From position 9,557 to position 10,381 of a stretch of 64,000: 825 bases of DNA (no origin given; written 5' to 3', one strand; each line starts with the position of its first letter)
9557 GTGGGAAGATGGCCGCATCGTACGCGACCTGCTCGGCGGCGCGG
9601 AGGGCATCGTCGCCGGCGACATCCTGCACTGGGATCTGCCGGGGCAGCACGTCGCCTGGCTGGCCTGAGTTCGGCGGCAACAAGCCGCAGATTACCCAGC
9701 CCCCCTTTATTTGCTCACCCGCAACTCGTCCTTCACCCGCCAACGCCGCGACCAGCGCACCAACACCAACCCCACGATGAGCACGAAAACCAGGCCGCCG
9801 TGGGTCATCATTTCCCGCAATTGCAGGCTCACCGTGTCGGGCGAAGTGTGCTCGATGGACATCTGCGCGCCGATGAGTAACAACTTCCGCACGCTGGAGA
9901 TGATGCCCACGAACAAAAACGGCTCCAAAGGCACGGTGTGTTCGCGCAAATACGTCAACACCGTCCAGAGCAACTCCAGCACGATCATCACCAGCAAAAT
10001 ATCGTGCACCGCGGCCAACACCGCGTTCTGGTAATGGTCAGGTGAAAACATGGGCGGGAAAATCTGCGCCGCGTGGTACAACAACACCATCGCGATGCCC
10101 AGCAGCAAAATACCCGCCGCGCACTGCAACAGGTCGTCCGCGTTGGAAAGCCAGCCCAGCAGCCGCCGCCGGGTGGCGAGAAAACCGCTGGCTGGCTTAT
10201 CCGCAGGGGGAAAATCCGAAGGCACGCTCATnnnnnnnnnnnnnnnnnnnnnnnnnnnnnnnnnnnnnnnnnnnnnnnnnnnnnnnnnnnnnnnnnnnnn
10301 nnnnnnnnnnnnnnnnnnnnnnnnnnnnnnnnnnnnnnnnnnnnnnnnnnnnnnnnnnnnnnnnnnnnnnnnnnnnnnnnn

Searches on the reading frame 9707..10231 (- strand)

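Call 11: search_protein_families(library=pfam, proteins=[window:9707-10231:-], max_evalue=0.001)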
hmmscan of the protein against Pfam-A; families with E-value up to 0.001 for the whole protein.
window:9707-10231:- (174 aa): 1 family
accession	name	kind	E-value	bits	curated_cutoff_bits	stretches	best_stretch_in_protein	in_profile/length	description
PF06146.17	PsiE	-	4.7e-14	53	23.9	1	39-162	11-121/122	Phosphate-starvation-inducible E family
